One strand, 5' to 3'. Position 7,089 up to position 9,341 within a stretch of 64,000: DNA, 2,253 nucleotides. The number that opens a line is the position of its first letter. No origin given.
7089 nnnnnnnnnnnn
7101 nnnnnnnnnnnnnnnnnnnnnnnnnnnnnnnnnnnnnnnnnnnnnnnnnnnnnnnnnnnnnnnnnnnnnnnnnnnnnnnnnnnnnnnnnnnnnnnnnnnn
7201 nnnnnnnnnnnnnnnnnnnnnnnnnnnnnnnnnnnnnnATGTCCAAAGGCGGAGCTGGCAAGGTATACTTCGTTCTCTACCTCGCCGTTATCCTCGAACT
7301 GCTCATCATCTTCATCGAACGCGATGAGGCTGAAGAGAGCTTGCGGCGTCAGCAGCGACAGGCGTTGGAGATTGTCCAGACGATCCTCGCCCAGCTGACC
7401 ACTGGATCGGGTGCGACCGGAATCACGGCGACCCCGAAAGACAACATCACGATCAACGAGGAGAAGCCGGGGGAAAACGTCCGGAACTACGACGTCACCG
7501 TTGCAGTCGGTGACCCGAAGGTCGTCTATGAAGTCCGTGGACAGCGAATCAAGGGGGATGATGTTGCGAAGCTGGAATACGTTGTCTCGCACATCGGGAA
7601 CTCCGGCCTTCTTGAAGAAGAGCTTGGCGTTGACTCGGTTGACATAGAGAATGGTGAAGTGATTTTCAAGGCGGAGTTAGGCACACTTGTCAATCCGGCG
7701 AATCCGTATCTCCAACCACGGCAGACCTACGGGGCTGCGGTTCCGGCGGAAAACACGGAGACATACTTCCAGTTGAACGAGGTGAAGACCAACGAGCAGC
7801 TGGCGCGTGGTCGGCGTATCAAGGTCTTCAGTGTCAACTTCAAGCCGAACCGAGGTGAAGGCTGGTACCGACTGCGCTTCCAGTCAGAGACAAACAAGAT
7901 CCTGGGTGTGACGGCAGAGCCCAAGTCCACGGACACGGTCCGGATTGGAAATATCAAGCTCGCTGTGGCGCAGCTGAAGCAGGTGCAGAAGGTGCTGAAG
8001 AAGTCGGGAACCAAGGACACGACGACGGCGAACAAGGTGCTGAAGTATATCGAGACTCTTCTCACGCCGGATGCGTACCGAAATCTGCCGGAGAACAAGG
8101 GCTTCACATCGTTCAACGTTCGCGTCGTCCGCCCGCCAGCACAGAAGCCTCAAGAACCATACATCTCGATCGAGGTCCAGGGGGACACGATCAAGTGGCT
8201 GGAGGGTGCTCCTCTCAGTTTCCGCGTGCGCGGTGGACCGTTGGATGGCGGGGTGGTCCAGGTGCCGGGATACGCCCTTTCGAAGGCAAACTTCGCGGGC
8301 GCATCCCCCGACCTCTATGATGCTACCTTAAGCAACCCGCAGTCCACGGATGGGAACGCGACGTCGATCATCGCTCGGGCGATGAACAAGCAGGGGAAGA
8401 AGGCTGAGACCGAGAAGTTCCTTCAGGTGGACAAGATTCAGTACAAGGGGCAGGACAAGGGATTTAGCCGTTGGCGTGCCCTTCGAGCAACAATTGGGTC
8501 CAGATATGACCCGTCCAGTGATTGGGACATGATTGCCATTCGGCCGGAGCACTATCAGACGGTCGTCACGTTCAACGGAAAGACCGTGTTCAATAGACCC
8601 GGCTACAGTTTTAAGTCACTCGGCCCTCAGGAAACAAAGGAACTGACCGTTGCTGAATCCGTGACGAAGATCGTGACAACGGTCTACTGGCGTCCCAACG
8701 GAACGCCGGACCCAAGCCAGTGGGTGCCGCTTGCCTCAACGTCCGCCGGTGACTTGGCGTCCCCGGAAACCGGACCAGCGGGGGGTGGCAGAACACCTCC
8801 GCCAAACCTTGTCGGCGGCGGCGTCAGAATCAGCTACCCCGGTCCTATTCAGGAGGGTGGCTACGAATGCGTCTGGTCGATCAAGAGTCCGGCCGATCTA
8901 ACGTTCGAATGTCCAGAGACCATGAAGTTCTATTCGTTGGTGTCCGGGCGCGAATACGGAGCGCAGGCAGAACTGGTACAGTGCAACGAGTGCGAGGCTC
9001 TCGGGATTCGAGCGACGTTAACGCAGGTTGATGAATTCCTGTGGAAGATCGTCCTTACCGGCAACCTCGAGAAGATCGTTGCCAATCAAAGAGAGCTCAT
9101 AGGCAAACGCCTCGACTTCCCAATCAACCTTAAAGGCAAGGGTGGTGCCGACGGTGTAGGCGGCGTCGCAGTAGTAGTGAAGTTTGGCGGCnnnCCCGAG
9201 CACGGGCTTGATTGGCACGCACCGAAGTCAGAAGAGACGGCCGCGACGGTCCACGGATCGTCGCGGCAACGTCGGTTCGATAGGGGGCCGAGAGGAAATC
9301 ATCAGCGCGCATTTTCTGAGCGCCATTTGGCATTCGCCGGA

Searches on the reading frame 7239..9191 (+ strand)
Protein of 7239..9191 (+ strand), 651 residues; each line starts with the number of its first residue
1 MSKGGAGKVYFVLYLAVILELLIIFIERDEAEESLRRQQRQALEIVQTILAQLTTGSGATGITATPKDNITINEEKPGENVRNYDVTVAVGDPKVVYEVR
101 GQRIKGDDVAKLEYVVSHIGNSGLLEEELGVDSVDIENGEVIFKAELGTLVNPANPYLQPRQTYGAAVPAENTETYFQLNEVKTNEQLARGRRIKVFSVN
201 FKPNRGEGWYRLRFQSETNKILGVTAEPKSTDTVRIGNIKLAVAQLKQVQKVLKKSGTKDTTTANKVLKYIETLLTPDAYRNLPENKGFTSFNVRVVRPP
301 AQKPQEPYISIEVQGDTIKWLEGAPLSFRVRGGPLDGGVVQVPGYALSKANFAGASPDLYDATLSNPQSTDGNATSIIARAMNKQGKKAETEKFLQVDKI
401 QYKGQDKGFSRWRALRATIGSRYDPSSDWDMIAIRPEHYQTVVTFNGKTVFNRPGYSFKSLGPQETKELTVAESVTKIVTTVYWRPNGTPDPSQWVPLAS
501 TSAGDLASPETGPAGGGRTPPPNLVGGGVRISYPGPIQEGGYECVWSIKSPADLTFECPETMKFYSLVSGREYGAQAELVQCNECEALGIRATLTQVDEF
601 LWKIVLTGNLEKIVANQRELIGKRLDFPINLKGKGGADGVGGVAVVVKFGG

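Call 4: search_protein_families(library=pfam, proteins=[window:7239-9191:+], max_evalue=1)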
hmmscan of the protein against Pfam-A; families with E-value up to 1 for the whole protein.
window:7239-9191:+ (651 aa): 0 families

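Call 5: search_protein_families(library=ncbifam, proteins=[window:7239-9191:+], max_evalue=1)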
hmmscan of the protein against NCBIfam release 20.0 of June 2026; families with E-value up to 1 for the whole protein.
window:7239-9191:+ (651 aa): 0 families

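Call 20: search_solved_structures(query=window:7239-9191:+, max_evalue=10)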
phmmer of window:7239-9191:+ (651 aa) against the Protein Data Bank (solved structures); distinct sequences matched with E-value up to 10: 7.
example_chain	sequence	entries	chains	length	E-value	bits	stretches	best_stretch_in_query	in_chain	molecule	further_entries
1nhq_A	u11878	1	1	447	0.037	15.9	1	192-245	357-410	NADH PEROXIDASE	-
1nhp_A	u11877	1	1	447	0.037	15.9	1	192-245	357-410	NADH PEROXIDASE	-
1f8w_A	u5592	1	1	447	0.037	15.8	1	192-245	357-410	NADH PEROXIDASE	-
1joa_A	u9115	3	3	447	0.037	15.8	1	192-245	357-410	NADH PEROXIDASE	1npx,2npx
1nhs_A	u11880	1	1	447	0.037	15.8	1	192-245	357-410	NADH PEROXIDASE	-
1nhr_A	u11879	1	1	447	0.037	15.8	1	192-245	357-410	NADH PEROXIDASE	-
5c3l_B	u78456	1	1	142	1.4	10.6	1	107-183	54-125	Nucleoporin Nup58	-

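Call 35: find_homologous_proteins(query=window:7239-9191:+)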
Query window:7239-9191:+ (651 aa): 321 proteins with E <= 0.001 among 8000 candidates; the best 120 are listed.
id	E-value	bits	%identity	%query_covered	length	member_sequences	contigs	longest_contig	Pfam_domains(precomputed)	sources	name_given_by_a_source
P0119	0.0e+0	1470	100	100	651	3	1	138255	-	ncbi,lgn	-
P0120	0.0e+0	1150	78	100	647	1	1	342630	-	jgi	-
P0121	0.0e+0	1109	76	100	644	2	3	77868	-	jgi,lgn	-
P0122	3.4e-181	622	51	98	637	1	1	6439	-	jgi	jgi:hypothetical protein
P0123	1.8e-178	613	51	98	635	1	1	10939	-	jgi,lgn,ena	-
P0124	1.2e-173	597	50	100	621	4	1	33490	-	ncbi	-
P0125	3.1e-173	596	49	97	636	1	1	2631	-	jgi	jgi:hypothetical protein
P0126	5.0e-173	595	51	98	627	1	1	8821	-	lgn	-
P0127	1.2e-172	594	50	100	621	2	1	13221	-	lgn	-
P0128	4.3e-172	592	51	98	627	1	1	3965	-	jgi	jgi:hypothetical protein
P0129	8.0e-172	591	50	98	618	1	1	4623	-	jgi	jgi:hypothetical protein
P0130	1.3e-171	591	49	98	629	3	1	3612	-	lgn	-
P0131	2.9e-171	589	49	100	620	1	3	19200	-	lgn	-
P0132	4.8e-170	585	49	98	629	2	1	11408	-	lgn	-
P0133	8.9e-168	578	48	98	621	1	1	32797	-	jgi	jgi:hypothetical protein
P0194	5.9e-36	142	64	13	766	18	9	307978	-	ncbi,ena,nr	ncbi:MAG: hypothetical protein KDC55_09620 [Ignavibacteriae bacterium]|nr:hypothetical protein [Igna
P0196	6.8e-36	142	48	20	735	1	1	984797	-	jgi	jgi:hypothetical protein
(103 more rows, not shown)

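Call 36: find_encoding_contigs(protein=P0194, flank=10000, max_places=1)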
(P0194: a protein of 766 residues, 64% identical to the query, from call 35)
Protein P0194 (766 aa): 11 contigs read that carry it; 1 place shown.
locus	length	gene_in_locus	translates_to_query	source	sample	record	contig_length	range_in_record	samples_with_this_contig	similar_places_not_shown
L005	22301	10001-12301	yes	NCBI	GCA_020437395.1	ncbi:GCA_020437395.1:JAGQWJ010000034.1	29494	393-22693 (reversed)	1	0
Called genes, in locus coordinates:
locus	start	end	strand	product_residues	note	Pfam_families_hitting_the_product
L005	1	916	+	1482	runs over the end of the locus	PF01835:MG2 (faint), PF18962:Por_Secre_tail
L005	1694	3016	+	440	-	PF18962:Por_Secre_tail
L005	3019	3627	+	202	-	-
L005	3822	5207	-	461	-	-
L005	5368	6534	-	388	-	PF02386:TrkH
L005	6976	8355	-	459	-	PF02386:TrkH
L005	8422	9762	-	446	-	PF02254:TrkA_N, PF07992:Pyr_redox_2 (faint), PF13241:NAD_binding_7 (faint), PF02080:TrkA_C, PF02254:TrkA_N, PF02080:TrkA_C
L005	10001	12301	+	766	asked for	-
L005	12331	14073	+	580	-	-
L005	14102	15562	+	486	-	-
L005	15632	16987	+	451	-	PF00092:VWA, PF00362:Integrin_beta (faint), PF13519:VWA_2, PF25106:VWA_4, PF00691:OmpA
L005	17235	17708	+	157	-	-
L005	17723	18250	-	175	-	PF00156:Pribosyltran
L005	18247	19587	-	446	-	PF04389:Peptidase_M28, PF01546:Peptidase_M20 (weak)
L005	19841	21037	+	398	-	PF00155:Aminotran_1_2, PF00266:Aminotran_5 (weak), PF01041:DegT_DnrJ_EryC1 (faint)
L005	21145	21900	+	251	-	PF01113:DapB_N, PF05173:DapB_C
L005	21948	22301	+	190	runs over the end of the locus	PF04542:Sigma70_r2, PF08281:Sigma70_r4_2, PF04545:Sigma70_r4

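Call 37: find_encoding_contigs(protein=P0196, flank=10000, max_places=1)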
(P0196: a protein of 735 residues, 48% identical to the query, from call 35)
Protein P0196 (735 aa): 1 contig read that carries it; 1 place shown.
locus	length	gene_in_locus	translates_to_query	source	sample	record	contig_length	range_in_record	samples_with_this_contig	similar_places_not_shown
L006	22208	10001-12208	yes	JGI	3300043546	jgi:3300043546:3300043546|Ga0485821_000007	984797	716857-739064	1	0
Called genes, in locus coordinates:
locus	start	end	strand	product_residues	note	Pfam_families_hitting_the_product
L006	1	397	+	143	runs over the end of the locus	-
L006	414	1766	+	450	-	PF00890:FAD_binding_2 (weak), PF01266:DAO, PF01593:Amino_oxidase, PF03486:HI0933_like (faint), PF06100:MCRA (faint), PF07992:Pyr_redox_2 (weak), PF12831:FAD_oxidored (weak), PF13450:NAD_binding_8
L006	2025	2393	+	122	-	PF09969:DUF2203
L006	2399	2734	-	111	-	PF01934:HepT-like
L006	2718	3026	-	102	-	PF01909:NTP_transf_2, PF18765:Polbeta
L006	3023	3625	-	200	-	PF01661:Macro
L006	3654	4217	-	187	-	PF01569:PAP2, PF14378:PAP2_3 (weak)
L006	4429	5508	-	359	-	PF21088:MS_channel_1st, PF00924:MS_channel_2nd, PF21082:MS_channel_3rd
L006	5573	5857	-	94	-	-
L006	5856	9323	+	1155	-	PF08471:Ribonuc_red_2_N, PF02867:Ribonuc_red_lgC, PF12637:TSCPD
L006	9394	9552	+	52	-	-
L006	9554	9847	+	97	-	-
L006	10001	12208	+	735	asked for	-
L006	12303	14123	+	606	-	-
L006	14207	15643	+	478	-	-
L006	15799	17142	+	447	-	PF00362:Integrin_beta (faint), PF00092:VWA, PF13519:VWA_2, PF25106:VWA_4, PF00691:OmpA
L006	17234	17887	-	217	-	-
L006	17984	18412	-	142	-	PF01894:YjbQ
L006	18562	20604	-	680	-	PF00691:OmpA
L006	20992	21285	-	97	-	-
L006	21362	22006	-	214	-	PF18011:Catalase_C (faint), PF01965:DJ-1_PfpI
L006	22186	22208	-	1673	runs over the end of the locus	PF13385:Laminin_G_3, PF15780:ASH (faint), PF22067:Cep192_D3 (faint), PF22073:Cep192_D4 (faint), PF22544:HYDIN_VesB_CFA65-like_Ig (faint), PF24507:Ig_CFAP65_4th (faint), PF24798:Ig-CFAP74_4th (faint), PF18962:Por_Secre_tail (weak), +1 more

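Call 58: search_protein_families(library=pfam, proteins=[window:7239-9191:+], max_evalue=10)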
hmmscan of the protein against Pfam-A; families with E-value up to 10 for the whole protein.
window:7239-9191:+ (651 aa): 0 families

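Call 59: search_protein_families(library=ncbifam, proteins=[window:7239-9191:+], max_evalue=10)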
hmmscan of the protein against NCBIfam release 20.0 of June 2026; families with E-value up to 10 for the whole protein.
window:7239-9191:+ (651 aa): 0 families

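Call 61: search_solved_structures(query=A4, max_evalue=10)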
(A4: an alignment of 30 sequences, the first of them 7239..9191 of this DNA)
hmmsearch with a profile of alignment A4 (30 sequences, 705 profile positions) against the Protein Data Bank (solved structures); distinct sequences matched with E-value up to 10: 6.
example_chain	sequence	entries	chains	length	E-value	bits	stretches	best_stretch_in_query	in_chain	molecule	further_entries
6az3_K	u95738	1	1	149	0.12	14.4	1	93-187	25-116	Probable 60S ribosomal protein L14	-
1f8w_A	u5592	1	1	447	0.23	13.5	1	232-286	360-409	NADH PEROXIDASE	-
1nhp_A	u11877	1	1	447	0.25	13.4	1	234-286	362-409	NADH PEROXIDASE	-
1joa_A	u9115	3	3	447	0.26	13.3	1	234-286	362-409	NADH PEROXIDASE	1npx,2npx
1nhr_A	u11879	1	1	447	0.26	13.3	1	234-286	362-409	NADH PEROXIDASE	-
1nhs_A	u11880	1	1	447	0.26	13.3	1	234-286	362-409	NADH PEROXIDASE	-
